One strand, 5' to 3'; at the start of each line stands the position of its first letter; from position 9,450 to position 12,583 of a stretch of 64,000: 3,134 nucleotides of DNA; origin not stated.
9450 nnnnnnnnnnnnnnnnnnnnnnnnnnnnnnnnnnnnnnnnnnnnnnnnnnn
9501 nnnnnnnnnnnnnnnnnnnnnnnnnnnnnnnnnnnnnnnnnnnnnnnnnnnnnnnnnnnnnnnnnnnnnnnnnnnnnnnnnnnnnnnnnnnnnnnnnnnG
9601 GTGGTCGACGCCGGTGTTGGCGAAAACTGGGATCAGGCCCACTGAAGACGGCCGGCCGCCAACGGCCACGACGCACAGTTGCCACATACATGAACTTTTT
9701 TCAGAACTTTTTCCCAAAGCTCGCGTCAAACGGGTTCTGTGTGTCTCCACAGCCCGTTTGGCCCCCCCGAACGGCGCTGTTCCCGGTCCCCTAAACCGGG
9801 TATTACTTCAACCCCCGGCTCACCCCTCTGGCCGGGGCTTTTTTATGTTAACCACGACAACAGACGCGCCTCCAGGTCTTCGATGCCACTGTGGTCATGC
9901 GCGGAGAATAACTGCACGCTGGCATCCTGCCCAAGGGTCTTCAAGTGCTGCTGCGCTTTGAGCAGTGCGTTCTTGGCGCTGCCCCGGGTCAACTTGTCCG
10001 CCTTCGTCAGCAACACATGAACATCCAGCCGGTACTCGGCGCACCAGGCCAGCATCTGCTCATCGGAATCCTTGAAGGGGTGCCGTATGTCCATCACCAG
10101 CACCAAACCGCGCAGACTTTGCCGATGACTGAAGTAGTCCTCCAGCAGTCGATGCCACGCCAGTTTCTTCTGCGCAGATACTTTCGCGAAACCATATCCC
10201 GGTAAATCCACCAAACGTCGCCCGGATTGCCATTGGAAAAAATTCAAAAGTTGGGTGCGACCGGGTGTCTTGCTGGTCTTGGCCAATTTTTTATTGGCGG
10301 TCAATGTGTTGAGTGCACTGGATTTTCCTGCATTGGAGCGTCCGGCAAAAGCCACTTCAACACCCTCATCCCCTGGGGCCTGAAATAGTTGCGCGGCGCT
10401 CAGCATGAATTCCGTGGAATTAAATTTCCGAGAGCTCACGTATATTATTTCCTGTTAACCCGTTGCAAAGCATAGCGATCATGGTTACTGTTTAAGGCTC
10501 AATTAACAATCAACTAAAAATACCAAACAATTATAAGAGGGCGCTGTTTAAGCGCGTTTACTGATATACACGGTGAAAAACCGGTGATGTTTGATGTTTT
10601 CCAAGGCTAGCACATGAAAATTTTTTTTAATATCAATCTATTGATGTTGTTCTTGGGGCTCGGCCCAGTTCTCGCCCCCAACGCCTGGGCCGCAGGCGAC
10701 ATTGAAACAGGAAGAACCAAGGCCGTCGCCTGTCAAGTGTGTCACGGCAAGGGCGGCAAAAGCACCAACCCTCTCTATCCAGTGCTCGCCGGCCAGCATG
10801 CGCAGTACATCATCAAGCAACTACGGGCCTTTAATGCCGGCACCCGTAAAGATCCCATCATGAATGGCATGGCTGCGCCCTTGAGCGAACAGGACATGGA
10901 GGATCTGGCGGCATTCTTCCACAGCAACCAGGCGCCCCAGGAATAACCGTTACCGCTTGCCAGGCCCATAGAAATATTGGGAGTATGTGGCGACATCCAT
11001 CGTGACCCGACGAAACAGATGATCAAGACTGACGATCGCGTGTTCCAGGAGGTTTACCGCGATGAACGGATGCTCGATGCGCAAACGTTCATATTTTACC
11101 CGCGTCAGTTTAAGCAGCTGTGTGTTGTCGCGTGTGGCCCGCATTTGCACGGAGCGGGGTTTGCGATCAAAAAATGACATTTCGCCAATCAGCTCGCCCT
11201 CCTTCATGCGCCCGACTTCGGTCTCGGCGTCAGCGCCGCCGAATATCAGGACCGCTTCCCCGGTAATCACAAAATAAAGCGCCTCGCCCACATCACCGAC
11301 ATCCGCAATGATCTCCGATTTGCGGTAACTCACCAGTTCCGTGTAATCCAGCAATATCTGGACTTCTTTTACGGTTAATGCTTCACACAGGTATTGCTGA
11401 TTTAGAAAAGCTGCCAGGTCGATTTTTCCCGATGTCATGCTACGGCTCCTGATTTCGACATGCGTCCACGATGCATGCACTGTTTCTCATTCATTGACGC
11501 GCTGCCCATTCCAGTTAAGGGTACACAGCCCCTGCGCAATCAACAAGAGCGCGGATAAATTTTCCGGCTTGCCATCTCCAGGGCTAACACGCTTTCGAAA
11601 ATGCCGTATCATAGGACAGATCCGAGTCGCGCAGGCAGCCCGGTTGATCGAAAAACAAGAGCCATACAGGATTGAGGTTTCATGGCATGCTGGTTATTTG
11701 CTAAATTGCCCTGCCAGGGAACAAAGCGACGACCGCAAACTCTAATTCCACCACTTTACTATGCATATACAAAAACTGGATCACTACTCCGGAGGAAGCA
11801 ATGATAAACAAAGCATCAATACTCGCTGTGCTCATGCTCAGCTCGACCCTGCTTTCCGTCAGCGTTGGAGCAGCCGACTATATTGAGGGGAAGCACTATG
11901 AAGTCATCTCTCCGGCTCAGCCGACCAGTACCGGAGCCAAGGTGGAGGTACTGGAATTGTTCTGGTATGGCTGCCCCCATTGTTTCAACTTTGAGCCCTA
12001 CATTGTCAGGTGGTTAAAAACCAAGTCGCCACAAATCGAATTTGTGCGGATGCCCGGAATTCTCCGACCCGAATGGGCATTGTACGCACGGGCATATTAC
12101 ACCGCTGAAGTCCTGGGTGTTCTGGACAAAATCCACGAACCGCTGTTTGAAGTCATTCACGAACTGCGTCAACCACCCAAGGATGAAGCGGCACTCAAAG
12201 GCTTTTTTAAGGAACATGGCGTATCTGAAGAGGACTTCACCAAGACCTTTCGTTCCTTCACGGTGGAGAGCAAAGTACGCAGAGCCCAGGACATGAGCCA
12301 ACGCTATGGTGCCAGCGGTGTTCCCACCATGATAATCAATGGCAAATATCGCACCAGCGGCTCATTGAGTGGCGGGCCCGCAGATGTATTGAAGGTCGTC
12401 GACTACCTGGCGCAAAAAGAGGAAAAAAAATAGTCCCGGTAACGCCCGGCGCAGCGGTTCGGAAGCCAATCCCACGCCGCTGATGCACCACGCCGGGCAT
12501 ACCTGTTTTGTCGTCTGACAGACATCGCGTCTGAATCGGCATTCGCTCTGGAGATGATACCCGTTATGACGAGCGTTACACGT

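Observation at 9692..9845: Unannotated sigmaE-dependent small RNA between polA and engB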

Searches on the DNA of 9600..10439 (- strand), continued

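Call 71: search_with_rna_model(model_id=R2, sources=[window, L006, L009, L012, L013, L015, L016, L018, L019, L020, L021, L022, L023, L024, L025, L026, L027, L028, L029, L030, L031, L032, L033, L034, L035, L036, L037, L038, L039, L040, L041, L042, L043, L044, L045, L046, L047, L048, L049, L050, L051, L052, L053, L054, L055, L056, L057, L058, L059, L060, L061, L062, L063, L064, L065, L066, L067, L068, L069, L070, L071, L072, L073, L074, L075, L076, L077, L078, L079, L080, L081, L082, L083, L084, L085, L086, L087, L088, L089, L090, L091, L092, L093, L094, L095, L096, L097, L098, L099, L100, L001, L003, L005, L101], max_evalue=1, make_alignment=true)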
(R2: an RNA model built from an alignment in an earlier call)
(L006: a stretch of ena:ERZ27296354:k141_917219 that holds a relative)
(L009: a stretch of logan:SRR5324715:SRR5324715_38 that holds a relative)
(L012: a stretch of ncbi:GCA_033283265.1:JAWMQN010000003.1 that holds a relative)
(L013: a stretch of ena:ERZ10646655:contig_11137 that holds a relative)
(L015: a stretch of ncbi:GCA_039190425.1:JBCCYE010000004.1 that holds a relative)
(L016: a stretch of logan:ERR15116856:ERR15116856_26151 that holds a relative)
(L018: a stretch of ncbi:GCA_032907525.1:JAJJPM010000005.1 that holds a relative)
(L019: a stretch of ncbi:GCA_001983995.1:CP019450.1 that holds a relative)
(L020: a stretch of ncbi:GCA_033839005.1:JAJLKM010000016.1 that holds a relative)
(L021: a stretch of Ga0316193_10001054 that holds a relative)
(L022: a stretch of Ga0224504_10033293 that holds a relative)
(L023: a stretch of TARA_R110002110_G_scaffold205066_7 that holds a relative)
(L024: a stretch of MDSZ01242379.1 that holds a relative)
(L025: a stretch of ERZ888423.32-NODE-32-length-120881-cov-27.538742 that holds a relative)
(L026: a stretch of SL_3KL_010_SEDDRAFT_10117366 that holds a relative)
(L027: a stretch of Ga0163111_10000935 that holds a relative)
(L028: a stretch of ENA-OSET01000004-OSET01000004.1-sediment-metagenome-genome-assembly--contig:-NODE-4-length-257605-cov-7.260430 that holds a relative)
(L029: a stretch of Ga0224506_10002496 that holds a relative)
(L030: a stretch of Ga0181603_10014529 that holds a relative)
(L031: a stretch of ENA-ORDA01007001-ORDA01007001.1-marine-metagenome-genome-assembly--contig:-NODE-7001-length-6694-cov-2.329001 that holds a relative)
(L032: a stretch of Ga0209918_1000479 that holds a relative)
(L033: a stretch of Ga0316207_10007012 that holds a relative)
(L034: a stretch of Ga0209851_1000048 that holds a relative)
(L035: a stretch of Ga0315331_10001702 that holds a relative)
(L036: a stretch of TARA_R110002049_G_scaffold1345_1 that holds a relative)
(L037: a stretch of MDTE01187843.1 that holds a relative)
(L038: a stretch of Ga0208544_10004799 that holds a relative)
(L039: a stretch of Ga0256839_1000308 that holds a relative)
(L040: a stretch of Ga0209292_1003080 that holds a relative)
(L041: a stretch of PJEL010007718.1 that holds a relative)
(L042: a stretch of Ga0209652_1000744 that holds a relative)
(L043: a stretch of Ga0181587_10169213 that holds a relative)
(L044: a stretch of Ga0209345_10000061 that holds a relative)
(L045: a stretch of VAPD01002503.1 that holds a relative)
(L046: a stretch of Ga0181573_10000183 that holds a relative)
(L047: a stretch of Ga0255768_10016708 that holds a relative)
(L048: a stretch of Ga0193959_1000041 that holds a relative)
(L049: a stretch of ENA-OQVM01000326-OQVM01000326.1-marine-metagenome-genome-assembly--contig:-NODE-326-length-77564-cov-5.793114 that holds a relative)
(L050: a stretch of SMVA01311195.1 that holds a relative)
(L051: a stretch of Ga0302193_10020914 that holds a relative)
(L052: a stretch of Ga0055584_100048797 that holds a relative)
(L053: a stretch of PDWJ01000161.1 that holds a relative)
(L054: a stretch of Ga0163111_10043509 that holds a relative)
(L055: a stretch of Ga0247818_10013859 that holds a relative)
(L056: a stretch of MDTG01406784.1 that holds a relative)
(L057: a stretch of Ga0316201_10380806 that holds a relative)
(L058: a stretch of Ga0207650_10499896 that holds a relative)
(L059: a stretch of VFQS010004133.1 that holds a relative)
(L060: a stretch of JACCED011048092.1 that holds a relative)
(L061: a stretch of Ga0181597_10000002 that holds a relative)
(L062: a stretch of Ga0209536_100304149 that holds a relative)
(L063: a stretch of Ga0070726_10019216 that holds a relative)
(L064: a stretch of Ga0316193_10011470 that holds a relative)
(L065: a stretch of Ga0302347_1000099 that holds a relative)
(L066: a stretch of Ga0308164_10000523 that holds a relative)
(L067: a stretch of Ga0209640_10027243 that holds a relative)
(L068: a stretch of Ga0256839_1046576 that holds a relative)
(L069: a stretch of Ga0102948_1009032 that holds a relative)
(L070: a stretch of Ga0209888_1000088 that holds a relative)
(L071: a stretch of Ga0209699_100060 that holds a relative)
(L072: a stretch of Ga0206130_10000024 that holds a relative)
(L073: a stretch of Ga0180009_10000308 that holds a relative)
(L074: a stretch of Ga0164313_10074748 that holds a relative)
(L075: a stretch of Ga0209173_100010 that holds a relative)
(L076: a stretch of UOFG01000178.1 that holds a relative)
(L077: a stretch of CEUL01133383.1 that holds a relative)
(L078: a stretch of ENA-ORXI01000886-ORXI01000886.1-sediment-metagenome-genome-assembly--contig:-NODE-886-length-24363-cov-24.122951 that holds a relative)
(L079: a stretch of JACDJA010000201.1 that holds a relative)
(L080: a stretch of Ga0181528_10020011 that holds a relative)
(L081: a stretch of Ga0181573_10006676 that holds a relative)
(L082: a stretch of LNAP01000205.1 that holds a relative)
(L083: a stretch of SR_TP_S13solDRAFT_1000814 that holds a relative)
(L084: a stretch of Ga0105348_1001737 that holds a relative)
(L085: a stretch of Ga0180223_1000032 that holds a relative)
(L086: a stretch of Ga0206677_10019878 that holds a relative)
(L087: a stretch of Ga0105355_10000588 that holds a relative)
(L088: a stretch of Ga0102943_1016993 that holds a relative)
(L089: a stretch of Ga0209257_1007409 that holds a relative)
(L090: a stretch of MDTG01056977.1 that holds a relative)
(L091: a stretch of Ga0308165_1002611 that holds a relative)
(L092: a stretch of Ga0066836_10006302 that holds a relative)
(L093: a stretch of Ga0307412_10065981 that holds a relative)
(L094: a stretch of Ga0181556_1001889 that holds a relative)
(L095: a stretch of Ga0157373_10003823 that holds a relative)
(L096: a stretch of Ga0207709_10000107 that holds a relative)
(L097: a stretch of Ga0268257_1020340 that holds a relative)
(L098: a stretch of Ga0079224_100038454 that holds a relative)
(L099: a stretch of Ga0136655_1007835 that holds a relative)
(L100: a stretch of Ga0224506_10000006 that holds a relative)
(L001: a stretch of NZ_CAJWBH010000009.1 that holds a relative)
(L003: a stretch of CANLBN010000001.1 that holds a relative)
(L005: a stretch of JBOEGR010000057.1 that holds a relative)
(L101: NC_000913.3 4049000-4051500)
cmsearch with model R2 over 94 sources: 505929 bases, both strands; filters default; matches with E-value up to 1: 57.
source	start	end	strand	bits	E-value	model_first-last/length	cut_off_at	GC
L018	4249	4357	-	85.5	6.8e-19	1-106/106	no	0.59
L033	3159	3262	-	83.7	1.9e-18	1-106/106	no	0.57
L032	3160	3267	-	80.6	1.2e-17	1-106/106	no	0.65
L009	4562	4660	-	79.1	2.7e-17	1-106/106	no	0.6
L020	4119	4230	-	78.2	4.7e-17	1-106/106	no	0.62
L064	2892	3000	-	77.7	6.2e-17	1-106/106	no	0.59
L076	2202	2306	-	75.8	1.9e-16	1-106/106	no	0.53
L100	4358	4457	-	75.5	2.2e-16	1-106/106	no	0.62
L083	3144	3253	-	75.2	2.7e-16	1-106/106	no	0.68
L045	2580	2689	-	72.9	9.9e-16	1-106/106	no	0.58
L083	3400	3496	-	71.8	1.9e-15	1-106/106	no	0.63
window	9747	9845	+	69.8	6e-15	1-106/106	no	0.65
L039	3133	3243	-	67.5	2.2e-14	1-106/106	no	0.66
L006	4618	4719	-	60.1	1.6e-12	1-106/106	no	0.65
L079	3137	3238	-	57.3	8e-12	1-106/106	no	0.6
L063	1655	1753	-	37.7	6.9e-07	1-106/106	no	0.4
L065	3112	3233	-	37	1e-06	1-106/106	no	0.52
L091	841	962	-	37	1e-06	1-106/106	no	0.53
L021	3124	3228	-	36.6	1.3e-06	1-106/106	no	0.54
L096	3116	3238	-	33.7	6.8e-06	1-106/106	no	0.52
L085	3153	3256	-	33.6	7.5e-06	1-106/106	no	0.55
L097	1941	2046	-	33.2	9.4e-06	1-106/106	no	0.52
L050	2447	2554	-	32.9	1.1e-05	1-106/106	no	0.61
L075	3117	3237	-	32.7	1.2e-05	1-106/106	no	0.54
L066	3101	3182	-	32.6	1.3e-05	1-106/106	no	0.56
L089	3118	3239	-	32.5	1.4e-05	1-106/106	no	0.53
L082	920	1041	-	32.5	1.4e-05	1-106/106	no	0.54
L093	678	799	-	32.5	1.4e-05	1-106/106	no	0.54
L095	680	801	-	32.5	1.4e-05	1-106/106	no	0.54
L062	1604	1709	-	32.3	1.6e-05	1-106/106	no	0.6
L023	3145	3246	-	32.1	1.8e-05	1-106/106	no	0.55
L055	3242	3362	-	32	1.8e-05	1-106/106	no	0.55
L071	3252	3372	-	32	1.8e-05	1-106/106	no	0.55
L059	3159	3279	-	31.5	2.5e-05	1-106/106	no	0.5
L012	4645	4750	-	31.1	3.1e-05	1-106/106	no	0.52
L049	3191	3288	-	30.6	4e-05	1-106/106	no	0.45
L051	3271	3392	-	29.9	6.3e-05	1-106/106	no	0.54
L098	3156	3258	-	29.9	6.3e-05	17-106/106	5'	0.5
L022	1699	1804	-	29.8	6.4e-05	1-106/106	no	0.58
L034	3102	3214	-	29.8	6.7e-05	1-106/106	no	0.58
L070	3320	3400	-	29.5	8e-05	1-106/106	no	0.56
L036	3139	3235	-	27.4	0.00027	1-106/106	no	0.64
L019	4572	4677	-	26.6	0.00042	1-106/106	no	0.56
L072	3191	3283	-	24.7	0.0012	1-106/106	no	0.51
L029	3216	3312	-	23.9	0.002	1-106/106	no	0.58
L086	1405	1500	-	23.2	0.003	1-106/106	no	0.38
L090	3101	3188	-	22.2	0.0054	1-106/106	no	0.35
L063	1833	1933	-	22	0.006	1-106/106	no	0.45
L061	3098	3185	-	21.8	0.0066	1-106/106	no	0.35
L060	3349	3439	-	21.8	0.0069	1-106/106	no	0.44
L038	886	982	-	21.4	0.0087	1-106/106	no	0.43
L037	5339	5438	+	20.7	0.013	1-106/106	no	0.5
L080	3104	3182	-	19.7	0.023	1-106/106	no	0.48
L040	3223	3322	-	19.1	0.033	1-106/106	no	0.45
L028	3168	3272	-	18.1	0.058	1-106/106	no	0.5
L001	5836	5921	+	16.6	0.13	1-106/106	no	0.52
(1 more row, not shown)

Alignment A6: 57 matches aligned to the model, 220 columns, each read 5' to 3' on its own strand. Consensus structure (alignment columns), stored with it:
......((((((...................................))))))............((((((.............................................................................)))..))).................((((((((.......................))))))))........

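Call 77: search_rna_families(source=L033, start=3120, end=3320, threshold=evalue, max_evalue=1, show_alignments=4)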
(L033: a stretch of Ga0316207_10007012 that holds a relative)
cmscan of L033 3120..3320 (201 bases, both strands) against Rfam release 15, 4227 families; matches with E-value up to 1: 7.
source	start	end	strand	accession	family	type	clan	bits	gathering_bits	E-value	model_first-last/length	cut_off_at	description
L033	3159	3257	-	RF02837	anti-hemB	Gene; sRNA;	-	38.2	49.5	7.7e-08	1-81/81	no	Burkholderia RNA 7 (anti-hemB)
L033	3160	3270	-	RF02232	sX13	Gene; sRNA;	-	33.4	50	4.6e-05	1-115/115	no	Xanthomonadaceae sRNA sX13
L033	3163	3263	-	RF01468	rli32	Gene; sRNA;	-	18.6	100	0.066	1-147/147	no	Listeria sRNA rli32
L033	3153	3250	-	RF01719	Pseudomon-1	Gene; sRNA;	-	17.1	50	0.29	1-116/116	no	Pseudomon-1/ErsA RNA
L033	3159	3208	-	RF02399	NsiR1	Gene; sRNA;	-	15.9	39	0.62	1-60/60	no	Nitrogen stress-induced RNA 1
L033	3161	3291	-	RF02501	Atu_C7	Gene; sRNA;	-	13.4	45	0.32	1-157/157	no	Rhizobiales sRNA Atu_C7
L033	3132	3272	-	RF00260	HepC_CRE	Cis-reg;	-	12.4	140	0.32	1-176/176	no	Hepatitis C virus (HCV) cis-acting replication element (CRE)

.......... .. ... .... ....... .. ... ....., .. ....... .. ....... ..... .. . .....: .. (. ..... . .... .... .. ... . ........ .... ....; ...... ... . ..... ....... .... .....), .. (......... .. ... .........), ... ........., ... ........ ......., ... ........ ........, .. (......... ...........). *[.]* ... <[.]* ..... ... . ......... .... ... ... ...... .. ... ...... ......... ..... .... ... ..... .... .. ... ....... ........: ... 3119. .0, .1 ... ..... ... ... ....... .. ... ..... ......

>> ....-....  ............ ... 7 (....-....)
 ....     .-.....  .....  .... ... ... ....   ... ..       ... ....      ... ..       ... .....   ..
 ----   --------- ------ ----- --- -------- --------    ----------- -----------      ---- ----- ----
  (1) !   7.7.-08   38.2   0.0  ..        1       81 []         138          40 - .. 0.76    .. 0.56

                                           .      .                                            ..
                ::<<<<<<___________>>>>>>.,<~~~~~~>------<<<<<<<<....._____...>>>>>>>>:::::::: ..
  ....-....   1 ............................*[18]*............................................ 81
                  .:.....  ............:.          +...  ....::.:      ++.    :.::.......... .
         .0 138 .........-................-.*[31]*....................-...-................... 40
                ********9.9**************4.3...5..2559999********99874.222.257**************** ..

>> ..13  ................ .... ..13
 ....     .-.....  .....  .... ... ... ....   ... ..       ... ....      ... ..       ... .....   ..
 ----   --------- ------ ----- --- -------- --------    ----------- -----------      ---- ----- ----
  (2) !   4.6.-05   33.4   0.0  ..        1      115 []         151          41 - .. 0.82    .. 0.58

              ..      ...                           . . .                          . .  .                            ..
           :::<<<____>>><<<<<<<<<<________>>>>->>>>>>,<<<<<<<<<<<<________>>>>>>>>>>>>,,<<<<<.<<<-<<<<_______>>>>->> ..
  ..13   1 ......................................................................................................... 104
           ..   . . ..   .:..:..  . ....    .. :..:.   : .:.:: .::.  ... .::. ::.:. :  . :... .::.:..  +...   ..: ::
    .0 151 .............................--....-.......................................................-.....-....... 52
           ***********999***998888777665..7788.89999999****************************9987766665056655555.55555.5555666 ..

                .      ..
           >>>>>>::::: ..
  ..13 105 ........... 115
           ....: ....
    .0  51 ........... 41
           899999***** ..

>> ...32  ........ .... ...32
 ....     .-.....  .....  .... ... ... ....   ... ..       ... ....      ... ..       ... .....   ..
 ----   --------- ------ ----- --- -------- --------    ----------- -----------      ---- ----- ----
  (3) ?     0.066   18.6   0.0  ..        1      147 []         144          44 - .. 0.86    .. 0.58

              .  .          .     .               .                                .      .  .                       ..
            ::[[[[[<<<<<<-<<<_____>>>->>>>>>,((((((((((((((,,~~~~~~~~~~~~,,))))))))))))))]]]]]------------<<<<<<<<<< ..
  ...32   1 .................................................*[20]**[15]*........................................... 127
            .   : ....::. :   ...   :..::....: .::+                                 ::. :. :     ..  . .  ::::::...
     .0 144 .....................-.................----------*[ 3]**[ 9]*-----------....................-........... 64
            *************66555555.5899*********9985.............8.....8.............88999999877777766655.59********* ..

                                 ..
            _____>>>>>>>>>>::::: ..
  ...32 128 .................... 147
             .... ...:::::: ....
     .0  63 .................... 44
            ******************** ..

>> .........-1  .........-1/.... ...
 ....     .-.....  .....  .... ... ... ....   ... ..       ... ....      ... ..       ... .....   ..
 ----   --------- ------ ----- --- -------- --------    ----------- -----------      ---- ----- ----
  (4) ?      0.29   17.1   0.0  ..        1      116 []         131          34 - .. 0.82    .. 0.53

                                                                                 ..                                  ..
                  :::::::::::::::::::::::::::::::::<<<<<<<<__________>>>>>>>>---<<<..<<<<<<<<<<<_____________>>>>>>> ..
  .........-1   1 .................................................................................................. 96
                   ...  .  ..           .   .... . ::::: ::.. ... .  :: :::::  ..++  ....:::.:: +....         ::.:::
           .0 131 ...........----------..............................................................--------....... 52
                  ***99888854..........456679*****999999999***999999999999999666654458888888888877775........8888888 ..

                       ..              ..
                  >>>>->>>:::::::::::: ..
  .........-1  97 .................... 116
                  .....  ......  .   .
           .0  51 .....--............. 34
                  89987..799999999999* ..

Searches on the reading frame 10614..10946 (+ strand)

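Call 62: search_protein_families(library=pfam, proteins=[window:10614-10946:+], max_evalue=0.001)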
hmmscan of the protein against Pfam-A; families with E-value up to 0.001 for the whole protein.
window:10614-10946:+ (110 aa): 2 families
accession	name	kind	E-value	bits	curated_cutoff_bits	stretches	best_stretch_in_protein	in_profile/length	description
PF00034.26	Cytochrom_C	-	2.4e-08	35.6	21.3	1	39-104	11-88/90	Cytochrome c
PF13442.11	Cytochrome_CBB3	-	6.6e-05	23.6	27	1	39-101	13-67/68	Cytochrome C oxidase, cbb3-type, subunit III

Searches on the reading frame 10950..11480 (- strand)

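Call 62: search_protein_families(library=pfam, proteins=[window:10950-11480:-], max_evalue=0.001)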
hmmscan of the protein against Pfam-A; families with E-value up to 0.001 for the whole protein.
window:10950-11480:- (176 aa): 1 family
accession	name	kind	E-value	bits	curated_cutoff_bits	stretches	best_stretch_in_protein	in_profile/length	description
PF00027.35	cNMP_binding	-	9.1e-15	54.8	27.5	1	50-133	2-85/89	Cyclic nucleotide-binding domain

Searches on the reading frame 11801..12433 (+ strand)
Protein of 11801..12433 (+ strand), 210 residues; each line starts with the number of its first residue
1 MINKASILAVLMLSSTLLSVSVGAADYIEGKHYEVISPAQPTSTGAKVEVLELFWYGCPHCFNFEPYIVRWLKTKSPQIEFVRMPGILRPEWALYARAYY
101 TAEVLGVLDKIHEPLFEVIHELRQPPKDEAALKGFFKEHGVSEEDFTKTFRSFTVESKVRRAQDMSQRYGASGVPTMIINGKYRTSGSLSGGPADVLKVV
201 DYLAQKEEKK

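Call 62: search_protein_families(library=pfam, proteins=[window:11801-12433:+], max_evalue=0.001)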
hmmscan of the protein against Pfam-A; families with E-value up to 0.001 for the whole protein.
window:11801-12433:+ (210 aa): 3 families
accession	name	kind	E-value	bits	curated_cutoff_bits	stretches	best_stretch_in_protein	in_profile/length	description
PF01323.26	DSBA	-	2.7e-17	63.6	25.6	1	87-188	81-180/191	DSBA-like thioredoxin domain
PF13462.12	Thioredoxin_4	-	6.6e-08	33.4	23.2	1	45-184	12-150/165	Thioredoxin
PF13192.12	Thioredoxin_3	-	0.00064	20.1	24.8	0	158-189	35-65/76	Thioredoxin domain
